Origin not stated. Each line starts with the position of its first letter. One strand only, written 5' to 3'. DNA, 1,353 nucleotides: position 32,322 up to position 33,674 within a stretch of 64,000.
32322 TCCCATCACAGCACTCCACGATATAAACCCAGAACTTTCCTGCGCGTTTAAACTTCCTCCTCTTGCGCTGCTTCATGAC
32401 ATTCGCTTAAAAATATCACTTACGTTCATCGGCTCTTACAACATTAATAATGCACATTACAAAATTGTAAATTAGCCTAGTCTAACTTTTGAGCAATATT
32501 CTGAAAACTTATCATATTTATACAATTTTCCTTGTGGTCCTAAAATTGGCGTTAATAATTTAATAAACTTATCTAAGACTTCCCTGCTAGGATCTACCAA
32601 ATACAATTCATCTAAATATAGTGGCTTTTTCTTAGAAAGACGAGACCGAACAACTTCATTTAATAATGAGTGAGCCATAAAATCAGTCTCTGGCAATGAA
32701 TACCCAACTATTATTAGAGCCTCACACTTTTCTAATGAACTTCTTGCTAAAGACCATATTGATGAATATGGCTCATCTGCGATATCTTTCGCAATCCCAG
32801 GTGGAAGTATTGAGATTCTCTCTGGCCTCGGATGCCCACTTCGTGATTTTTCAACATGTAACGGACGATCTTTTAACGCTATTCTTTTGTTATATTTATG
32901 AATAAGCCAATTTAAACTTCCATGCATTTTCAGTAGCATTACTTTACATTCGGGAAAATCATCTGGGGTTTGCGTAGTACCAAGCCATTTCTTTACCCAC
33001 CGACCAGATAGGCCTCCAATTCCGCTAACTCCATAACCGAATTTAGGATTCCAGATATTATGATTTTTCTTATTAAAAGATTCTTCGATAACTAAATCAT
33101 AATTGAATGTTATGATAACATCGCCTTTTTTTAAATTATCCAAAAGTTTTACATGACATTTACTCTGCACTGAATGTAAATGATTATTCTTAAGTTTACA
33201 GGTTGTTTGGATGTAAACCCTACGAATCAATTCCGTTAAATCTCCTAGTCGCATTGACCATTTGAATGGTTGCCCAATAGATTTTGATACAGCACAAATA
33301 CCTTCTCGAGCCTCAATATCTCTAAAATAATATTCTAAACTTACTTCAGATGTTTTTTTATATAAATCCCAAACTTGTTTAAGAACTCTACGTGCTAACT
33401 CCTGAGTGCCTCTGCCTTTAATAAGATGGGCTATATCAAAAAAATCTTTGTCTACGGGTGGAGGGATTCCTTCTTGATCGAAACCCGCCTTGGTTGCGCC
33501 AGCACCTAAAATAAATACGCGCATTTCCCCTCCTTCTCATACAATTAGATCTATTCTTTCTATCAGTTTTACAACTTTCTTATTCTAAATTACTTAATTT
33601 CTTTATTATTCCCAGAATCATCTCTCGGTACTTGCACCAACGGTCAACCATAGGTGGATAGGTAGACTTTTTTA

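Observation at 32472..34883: Stand-alone SIR2-like protein with an uncharacterised upstream partner: possible new anti-phage module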

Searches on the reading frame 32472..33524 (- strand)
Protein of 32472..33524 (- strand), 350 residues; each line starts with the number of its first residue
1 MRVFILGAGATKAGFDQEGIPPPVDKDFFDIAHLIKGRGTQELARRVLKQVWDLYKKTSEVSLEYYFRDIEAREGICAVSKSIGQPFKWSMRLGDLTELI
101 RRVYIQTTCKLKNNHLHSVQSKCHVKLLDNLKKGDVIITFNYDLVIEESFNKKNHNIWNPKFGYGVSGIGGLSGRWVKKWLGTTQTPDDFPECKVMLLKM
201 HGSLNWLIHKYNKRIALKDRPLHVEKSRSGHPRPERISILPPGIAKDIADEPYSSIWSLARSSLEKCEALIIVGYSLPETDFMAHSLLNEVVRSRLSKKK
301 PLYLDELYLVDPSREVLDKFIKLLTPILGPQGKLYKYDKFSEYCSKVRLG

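Call 3: search_protein_families(library=pfam, proteins=[window:32472-33524:-], max_evalue=0.01)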
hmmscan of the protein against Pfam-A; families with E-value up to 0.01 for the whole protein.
window:32472-33524:- (350 aa): 1 family
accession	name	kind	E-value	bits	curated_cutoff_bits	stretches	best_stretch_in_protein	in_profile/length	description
PF13289.12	SIR2_2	-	1e-07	32.6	24.5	1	136-297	2-111/141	SIR2-like domain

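Call 4: search_protein_families(library=padloc, proteins=[window:32472-33524:-], max_evalue=0.01)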
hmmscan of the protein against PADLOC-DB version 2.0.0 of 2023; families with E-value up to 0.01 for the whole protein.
window:32472-33524:- (350 aa): 17 families
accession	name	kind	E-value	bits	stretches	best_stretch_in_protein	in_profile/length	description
PDLC04087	SIR2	-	8.4e-12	42.6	1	121-275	119-259/343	-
PDLC02414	Aga_SIR2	-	2e-10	38.5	1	130-279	114-235/313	-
PDLC04083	SIR2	-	2.4e-09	34.6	1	137-278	136-279/371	-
PDLC04093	SIR2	-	3.2e-08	31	1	92-277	106-279/395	-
PDLC04096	SIR2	-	1.3e-07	29.4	1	127-280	15-152/230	-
PDLC04081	SIR2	-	2.4e-07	28.3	1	122-292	118-286/345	-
PDLC04088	SIR2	-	2.4e-07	28.2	1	132-279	171-303/390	-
PDLC02408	Aga_SIR2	-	4e-07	27.4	1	126-290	140-273/343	Class II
PDLC04078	SIR2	-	1.9e-06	25.8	1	192-292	11-104/171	-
PDLC04082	SIR2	-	2.3e-06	24.8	1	126-279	120-264/345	-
PDLC04091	SIR2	-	8.6e-05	19.9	1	130-285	124-270/345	-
PDLC04084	SIR2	-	0.00011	19.5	1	195-277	241-318/414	-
PDLC04094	SIR2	-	0.0002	18.7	1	137-211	152-215/399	-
PDLC04092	SIR2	-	0.0016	15.9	0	111-213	96-182/318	-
PDLC04967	PDC-S25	-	0.0023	15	1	111-156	123-168/528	-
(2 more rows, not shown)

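Call 6: find_homologous_proteins(query=window:32472-33524:-)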
Query window:32472-33524:- (350 aa): 574 proteins with E <= 0.001 among 3086 candidates; the best 120 are listed.
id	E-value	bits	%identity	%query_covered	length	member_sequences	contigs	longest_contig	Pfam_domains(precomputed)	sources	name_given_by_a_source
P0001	1.4e-238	809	100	100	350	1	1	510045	PF13289.13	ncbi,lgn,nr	ncbi:MAG: SIR2 family protein [Candidatus Omnitrophica bacterium]|nr:SIR2 family protein [Candidatus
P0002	1.0e-135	471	60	98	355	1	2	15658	PF13289.13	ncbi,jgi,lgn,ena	-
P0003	7.7e-102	359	50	96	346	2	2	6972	PF13289.13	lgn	-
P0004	2.2e-100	354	49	99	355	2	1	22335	PF13289.13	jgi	-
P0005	6.0e-99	350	48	99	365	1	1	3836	PF13289.13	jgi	-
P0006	1.1e-98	349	49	98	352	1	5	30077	PF13289.13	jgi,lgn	-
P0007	2.1e-96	341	48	99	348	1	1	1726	PF13289.13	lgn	-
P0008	1.3e-95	339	47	98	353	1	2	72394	PF13289.13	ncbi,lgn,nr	ncbi:MAG: SIR2 family protein [Elusimicrobia bacterium]|nr:SIR2 family protein [Elusimicrobiota bact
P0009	1.9e-95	338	48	98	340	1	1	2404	PF13289.13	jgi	jgi:hypothetical protein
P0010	2.8e-95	338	48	99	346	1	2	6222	PF13289.13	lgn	-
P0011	3.8e-95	337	47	99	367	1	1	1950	PF13289.13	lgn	-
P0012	6.7e-95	336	49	99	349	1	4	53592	PF13289.13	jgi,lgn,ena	-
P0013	1.1e-94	336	47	99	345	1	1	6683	PF13289.13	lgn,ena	-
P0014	9.6e-94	333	49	98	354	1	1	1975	PF13289.13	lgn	-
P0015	1.7e-93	332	47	99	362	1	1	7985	PF13289.13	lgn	-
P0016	5.3e-93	330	49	98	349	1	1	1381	PF13289.13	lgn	-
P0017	5.3e-93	330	46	99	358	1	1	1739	PF13289.13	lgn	-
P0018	7.8e-93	330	48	99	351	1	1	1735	PF13289.13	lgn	-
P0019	8.3e-93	329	46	98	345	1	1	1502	PF13289.13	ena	-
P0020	1.0e-92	329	47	99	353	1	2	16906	PF13289.13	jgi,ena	-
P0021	1.0e-92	329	45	98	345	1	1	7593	PF13289.13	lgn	-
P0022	1.7e-92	328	47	99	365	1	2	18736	PF13289.13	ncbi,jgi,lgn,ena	-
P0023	2.3e-92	328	47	99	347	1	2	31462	PF13289.13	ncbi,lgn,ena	-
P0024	2.3e-92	328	48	98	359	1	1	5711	PF13289.13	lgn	-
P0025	2.7e-92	328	47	98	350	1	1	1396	PF13289.13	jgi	jgi:hypothetical protein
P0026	2.9e-92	328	46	99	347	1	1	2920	PF13289.13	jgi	jgi:hypothetical protein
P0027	5.4e-92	327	46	99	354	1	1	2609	PF13289.13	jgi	jgi:SIR2-like protein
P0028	6.3e-92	327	50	99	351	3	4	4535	PF13289.13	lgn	-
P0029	1.1e-91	326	47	98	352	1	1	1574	PF13289.13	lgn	-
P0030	1.2e-91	326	48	99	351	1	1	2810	PF13289.13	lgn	-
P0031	2.0e-91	325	45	99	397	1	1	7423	PF13289.13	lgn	-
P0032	3.2e-91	324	48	99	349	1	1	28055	PF13289.13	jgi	jgi:hypothetical protein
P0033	3.6e-91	324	47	99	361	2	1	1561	PF13289.13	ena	-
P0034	6.5e-91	323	49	98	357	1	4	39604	PF13289.13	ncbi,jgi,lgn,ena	jgi:hypothetical protein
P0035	7.8e-91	323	47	98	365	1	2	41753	PF13289.13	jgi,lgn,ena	-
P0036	8.2e-91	323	46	99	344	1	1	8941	PF13289.13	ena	-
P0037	1.5e-90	322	48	98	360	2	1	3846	PF13289.13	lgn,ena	-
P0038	1.6e-90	322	49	97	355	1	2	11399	PF13289.13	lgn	-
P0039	1.8e-90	322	48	97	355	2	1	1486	PF13289.13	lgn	-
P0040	2.1e-90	322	46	99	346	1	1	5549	PF13289.13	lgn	-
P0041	2.2e-90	322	46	99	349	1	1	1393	PF13289.13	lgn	-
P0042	2.5e-90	321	48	99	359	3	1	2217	PF13289.13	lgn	-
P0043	2.9e-90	321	46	98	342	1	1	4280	PF13289.13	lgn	-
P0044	4.1e-90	321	47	99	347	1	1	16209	PF13289.13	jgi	jgi:hypothetical protein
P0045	4.9e-90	320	47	99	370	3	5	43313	PF13289.13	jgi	jgi:hypothetical protein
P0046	7.8e-90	320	48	98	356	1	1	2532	PF13289.13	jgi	jgi:hypothetical protein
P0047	8.3e-90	320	48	97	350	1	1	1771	PF13289.13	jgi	jgi:hypothetical protein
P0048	8.4e-90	320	46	97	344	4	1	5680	PF13289.13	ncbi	ncbi:MAG: hypothetical protein WAK91_00755 [Candidatus Acidiferrales bacterium]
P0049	9.0e-90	320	48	98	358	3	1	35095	PF13289.13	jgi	jgi:hypothetical protein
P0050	1.0e-89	319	47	99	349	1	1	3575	PF13289.13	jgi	jgi:SIR2-like domain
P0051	1.1e-89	319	47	98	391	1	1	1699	PF13289.13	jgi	jgi:hypothetical protein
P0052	1.1e-89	319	48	97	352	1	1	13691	PF13289.13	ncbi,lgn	-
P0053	1.1e-89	319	48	97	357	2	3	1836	PF13289.13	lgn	-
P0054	2.1e-89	318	45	98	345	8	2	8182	PF13289.13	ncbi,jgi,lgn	jgi:hypothetical protein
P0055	6.8e-89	317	44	99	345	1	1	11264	PF13289.13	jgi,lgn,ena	-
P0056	8.1e-89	316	46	98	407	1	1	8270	PF13289.13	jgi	jgi:hypothetical protein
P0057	8.7e-89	316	46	99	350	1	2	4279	PF13289.13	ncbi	ncbi:MAG: SIR2 family protein [Candidatus Acidiferrales bacterium]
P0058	1.2e-88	316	48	99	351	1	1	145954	PF13289.13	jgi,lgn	jgi:hypothetical protein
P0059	1.3e-88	316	47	99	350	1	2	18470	PF13289.13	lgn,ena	-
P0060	1.9e-88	315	46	99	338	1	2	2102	PF13289.13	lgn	-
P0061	2.0e-88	315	49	97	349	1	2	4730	PF13289.13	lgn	-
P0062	2.1e-88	315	48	99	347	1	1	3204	PF13289.13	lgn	-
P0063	2.2e-88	315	48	99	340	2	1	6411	PF13289.13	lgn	-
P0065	3.0e-88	314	47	98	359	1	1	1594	PF13289.13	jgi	jgi:hypothetical protein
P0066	3.4e-88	314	45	98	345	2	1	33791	PF13289.13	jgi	jgi:hypothetical protein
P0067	4.0e-88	314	47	99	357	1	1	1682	PF13289.13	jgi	jgi:hypothetical protein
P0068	4.3e-88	314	46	99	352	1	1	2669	PF13289.13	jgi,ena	-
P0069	4.6e-88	314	47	98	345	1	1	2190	PF13289.13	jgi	jgi:hypothetical protein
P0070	4.7e-88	314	47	99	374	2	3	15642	PF13289.13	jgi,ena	-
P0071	4.8e-88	314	46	99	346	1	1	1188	PF13289.13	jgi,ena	-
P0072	6.0e-88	314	44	99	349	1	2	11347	PF13289.13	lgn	-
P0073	7.3e-88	313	45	99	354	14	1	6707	PF13289.13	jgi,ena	jgi:hypothetical protein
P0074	8.2e-88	313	47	97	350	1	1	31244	PF13289.13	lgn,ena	-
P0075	9.1e-88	313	46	99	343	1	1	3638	PF13289.13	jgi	jgi:SIR2-like domain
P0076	1.5e-87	312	46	99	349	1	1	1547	PF13289.13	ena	-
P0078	1.8e-87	312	46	98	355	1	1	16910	PF13289.13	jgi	jgi:hypothetical protein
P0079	2.0e-87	312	46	99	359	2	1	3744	PF13289.13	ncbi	ncbi:MAG: SIR2 family protein [Candidatus Acidiferrales bacterium]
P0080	2.2e-87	312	43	98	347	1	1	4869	PF13289.13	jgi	jgi:hypothetical protein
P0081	2.4e-87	312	44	98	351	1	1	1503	PF13289.13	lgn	-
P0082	2.6e-87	311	46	96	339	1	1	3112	PF13289.13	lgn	-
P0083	2.9e-87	311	48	97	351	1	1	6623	PF13289.13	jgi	jgi:hypothetical protein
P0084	3.8e-87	311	46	97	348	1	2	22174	PF13289.13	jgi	jgi:hypothetical protein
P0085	4.2e-87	311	47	97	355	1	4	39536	PF13289.13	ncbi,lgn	-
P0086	4.5e-87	311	48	97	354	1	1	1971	PF13289.13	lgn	-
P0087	5.4e-87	310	46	97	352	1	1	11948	PF13289.13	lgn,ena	-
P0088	6.9e-87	310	45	98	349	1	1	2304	PF13289.13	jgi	jgi:SIR2-like domain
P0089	7.1e-87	310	47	98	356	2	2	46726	PF13289.13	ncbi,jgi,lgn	jgi:hypothetical protein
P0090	7.1e-87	310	47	98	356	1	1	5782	PF13289.13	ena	-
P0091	8.2e-87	310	44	98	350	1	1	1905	PF13289.13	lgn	-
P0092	9.5e-87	310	45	98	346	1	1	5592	PF13289.13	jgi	jgi:hypothetical protein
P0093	1.2e-86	309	45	99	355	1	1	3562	PF13289.13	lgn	-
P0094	1.7e-86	309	46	98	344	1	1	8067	PF13289.13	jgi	jgi:hypothetical protein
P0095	2.0e-86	309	46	99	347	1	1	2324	PF13289.13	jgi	jgi:hypothetical protein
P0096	2.3e-86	308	46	96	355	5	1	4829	PF13289.13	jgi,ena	-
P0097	2.5e-86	308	45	99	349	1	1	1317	PF13289.13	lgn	-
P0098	2.7e-86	308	46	97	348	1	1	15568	PF13289.13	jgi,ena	-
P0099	2.8e-86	308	45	98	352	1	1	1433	PF13289.13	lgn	-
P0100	3.0e-86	308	44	98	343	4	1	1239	PF13289.13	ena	-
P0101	3.2e-86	308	46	97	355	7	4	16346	PF13289.13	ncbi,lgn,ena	-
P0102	3.3e-86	308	44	98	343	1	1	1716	PF13289.13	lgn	-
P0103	3.6e-86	308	47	97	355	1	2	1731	PF13289.13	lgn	-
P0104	3.7e-86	308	46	99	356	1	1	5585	PF13289.13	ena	-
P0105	4.9e-86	307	44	98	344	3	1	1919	PF13289.13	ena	-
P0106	5.0e-86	307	43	99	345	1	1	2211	PF13289.13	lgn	-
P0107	6.1e-86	307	47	97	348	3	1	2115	PF13289.13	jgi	jgi:hypothetical protein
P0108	6.1e-86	307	45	98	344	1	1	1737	PF13289.13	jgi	jgi:hypothetical protein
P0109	6.9e-86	307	46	99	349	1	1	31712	PF13289.13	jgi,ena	-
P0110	1.2e-85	306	46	96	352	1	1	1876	PF13289.13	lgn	-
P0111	1.6e-85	306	47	97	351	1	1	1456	PF13289.13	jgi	jgi:hypothetical protein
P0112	1.9e-85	305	47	98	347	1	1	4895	PF13289.13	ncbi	-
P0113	2.5e-85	305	46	99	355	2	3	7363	PF13289.13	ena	-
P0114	2.9e-85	305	46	97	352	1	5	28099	PF13289.13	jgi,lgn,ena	-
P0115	3.2e-85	305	45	99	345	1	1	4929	PF13289.13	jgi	jgi:hypothetical protein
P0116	3.9e-85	304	43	97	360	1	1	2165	PF13289.13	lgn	-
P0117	6.1e-85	304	47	99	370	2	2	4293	PF13289.13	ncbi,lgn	-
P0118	6.2e-85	304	46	98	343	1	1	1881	PF13289.13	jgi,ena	-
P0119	6.6e-85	304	45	99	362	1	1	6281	PF13289.13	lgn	-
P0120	1.1e-84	303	45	98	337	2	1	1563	PF13289.13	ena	-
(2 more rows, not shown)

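Call 16: find_related_loci(query=A1, collection=genome_contigs, flank=10000)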
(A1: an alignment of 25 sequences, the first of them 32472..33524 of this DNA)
Query A1 (350 aa) in genome_contigs; peptide patterns used: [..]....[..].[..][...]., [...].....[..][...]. (x = any residue, [..] = any of these).
222 stretches matched a pattern; 85 encode a relative of the query (tblastn E <= 1e-3); the best 80 are kept; 80 distinct loci.
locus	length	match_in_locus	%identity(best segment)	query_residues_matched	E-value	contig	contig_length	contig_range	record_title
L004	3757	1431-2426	46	3-342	5e-97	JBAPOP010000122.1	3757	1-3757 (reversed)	MAG: Candidatus Acidiferrales bacterium isolate MFD03399_ilm_asm_bin39 k127_25179, whole genome shotgun sequence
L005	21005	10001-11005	47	2-342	6e-95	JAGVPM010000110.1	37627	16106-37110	MAG: Candidatus Goldiibacteriota bacterium isolate DeMMO3_7 c_000000089208, whole genome shotgun sequence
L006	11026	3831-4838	48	3-343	5e-95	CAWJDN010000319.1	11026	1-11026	MAG: uncultured Acidobacteriaceae bacterium isolate MFD04752.bin.2.45 genome assembly, contig: contig_85286, whole genom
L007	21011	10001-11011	45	3-347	6e-93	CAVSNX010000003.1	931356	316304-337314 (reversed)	MAG: uncultured Acidobacteriota bacterium isolate MFD03346.bin.1.51 genome assembly, contig: contig_12025, whole genome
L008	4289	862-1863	47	3-348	1e-92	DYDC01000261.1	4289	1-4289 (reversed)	MAG TPA_asm: Methylacidiphilum sp. isolate IMS_BF NODE_4900_length_4293_cov_97.7053, whole genome shotgun sequence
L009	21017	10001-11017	47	3-346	4e-92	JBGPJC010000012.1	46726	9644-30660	MAG: Terriglobia bacterium isolate OBJ_0618_7090110_319 k141_5128484_length_46726_cov_26.7211, whole genome shotgun sequ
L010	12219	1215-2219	45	3-345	2e-91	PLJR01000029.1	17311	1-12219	MAG: Acidobacteria bacterium isolate palsa_189 73.20110800_P1M.47_contig_8885, whole genome shotgun sequence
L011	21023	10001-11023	43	3-350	2e-91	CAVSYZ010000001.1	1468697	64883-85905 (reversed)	MAG: uncultured Acidobacteriota bacterium isolate MFD04463.bin.1.91 genome assembly, contig: contig_14378, whole genome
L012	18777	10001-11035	44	3-345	1e-90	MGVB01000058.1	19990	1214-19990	MAG: Elusimicrobia bacterium RIFOXYA12_FULL_57_11 rifixya3_full_scaffold_2738, whole genome shotgun sequence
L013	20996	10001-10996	45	3-346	3e-89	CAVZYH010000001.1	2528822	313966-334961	MAG: uncultured Acidobacteriota bacterium isolate MFD01716.bin.1.125 genome assembly, contig: contig_13759, whole genome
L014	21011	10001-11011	43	3-346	6e-88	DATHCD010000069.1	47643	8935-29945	MAG TPA_asm: Xanthobacteraceae bacterium isolate SMAG_U12358 k141_1833519, whole genome shotgun sequence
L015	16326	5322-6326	43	3-344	3e-86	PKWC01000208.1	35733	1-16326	MAG: Alphaproteobacteria bacterium isolate palsa_914 73.20120500_P32.15_contig_191, whole genome shotgun sequence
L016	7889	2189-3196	42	3-345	4e-86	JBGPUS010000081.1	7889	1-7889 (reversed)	MAG: Nitrospirota bacterium isolate OBJ1_062018_110_38 k141_554733_length_7889_cov_14.0137, whole genome shotgun sequenc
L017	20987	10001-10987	43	3-343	2e-84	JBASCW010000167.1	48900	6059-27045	MAG: Burkholderiales bacterium isolate MFD03501_ilm_asm_bin14 k127_22463, whole genome shotgun sequence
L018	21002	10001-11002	42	3-348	4e-84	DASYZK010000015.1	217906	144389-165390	MAG TPA_asm: Candidatus Acidiferrales bacterium isolate SMAG_U6360 k141_386057, whole genome shotgun sequence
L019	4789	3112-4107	43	3-342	6e-83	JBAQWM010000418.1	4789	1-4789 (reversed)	MAG: Steroidobacteraceae bacterium isolate MFD03290_ilm_asm_bin37 k127_186690, whole genome shotgun sequence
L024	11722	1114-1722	45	132-342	5e-50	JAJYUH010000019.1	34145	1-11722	MAG: Natronospirales bacterium isolate DX4.bin23 NODE_462_length_34145_cov_82.305456, whole genome shotgun sequence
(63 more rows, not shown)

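Call 22: search_protein_families(library=pfam, proteins=[L018:7055-8686:+, L018:8676-9989:+, L018:10996-14079:+, L013:8145-9020:+, L013:9033-9986:+, L007:9355-9978:+, L011:9106-9954:+, L014:8699-9904:+, L014:11011-12672:+, L024:138-1088:+], max_evalue=0.001)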
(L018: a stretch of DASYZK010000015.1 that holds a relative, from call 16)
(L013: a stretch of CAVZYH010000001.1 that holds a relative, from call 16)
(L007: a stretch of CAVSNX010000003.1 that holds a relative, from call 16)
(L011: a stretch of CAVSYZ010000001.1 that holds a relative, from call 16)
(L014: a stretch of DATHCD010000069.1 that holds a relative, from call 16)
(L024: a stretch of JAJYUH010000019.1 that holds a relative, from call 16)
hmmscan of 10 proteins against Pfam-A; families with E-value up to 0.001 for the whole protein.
L018:7055-8686:+ (543 aa): 2 families
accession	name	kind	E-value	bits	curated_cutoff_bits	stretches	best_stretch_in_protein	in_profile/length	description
PF02384.22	N6_Mtase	-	4.6e-106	355.1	20.4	1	182-502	2-310/311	N-6 DNA Methylase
PF12161.14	HsdM_N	-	9.8e-31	107.6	24.5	1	44-170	2-135/135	HsdM N-terminal domain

L018:8676-9989:+ (437 aa): 1 family
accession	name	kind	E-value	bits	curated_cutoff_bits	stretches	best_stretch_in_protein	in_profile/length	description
PF01420.25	Methylase_S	-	2.2e-14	54.4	22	1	4-187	3-167/168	Type I restriction modification DNA specificity domain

L018:10996-14079:+ (1027 aa): 6 families
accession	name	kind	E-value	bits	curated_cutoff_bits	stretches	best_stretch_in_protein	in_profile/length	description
PF11867.13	T1RH-like_C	-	3.2e-140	467.6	26.8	1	697-1023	1-328/329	Type I restriction enzyme HindI endonuclease subunit-like, C-terminal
PF18766.7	SWI2_SNF2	-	1.1e-83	280.7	26.7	1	275-510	1-219/221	SWI2/SNF2 ATPase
PF04313.20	HSDR_N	-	2.7e-50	171.4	25.1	1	10-216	2-197/198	Type I restriction enzyme R protein N terminus (HSDR_N)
PF22679.2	T1R_D3-like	-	4e-21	76.5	27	1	613-680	87-156/158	Type I restriction enzyme subunit R domain 3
PF04851.21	ResIII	-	4.6e-21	75.9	22.5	1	282-444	10-163/164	Type III restriction enzyme, res subunit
PF00270.35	DEAD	-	2e-07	31.4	26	1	305-445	22-162/167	DEAD/DEAH box helicase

L013:8145-9020:+ (291 aa): 2 families
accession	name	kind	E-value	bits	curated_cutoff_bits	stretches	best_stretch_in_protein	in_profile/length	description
PF18144.7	SMODS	-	1.3e-18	68.2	26.5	1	1-160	1-162/164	Second Messenger Oligonucleotide or Dinucleotide Synthetase domain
PF22600.2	MTPAP-like_central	-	3.5e-06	27.6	27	1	5-111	3-101/139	Poly(A) RNA polymerase, mitochondrial-like, central palm domain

L013:9033-9986:+ (317 aa): 1 family
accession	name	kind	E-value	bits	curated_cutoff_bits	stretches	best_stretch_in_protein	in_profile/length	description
PF18159.6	S_4TM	-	2.1e-85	287.1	26.9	1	8-297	1-289/291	SMODS-associating 4TM effector domain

L007:9355-9978:+ (207 aa): 1 family
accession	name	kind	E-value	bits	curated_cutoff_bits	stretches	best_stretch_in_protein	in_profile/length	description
PF06114.19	Peptidase_M78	-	4.2e-19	69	22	1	84-190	26-123/123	IrrE N-terminal-like domain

L011:9106-9954:+ (282 aa): 0 families

L014:8699-9904:+ (401 aa): 1 family
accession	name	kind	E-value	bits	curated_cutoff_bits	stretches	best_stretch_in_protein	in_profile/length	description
PF19749.4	DUF6236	-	7.8e-08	32.3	26.2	1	190-393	121-323/324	Family of unknown function (DUF6236)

L014:11011-12672:+ (553 aa): 0 families

L024:138-1088:+ (316 aa): 2 families
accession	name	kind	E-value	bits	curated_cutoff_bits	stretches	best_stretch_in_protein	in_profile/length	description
PF01609.27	DDE_Tnp_1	-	1.3e-29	103.9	23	1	49-261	3-200/200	Transposase DDE domain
PF13701.12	DDE_Tnp_1_4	-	0.00022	20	34.7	1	112-267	213-375/435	Transposase DDE domain group 1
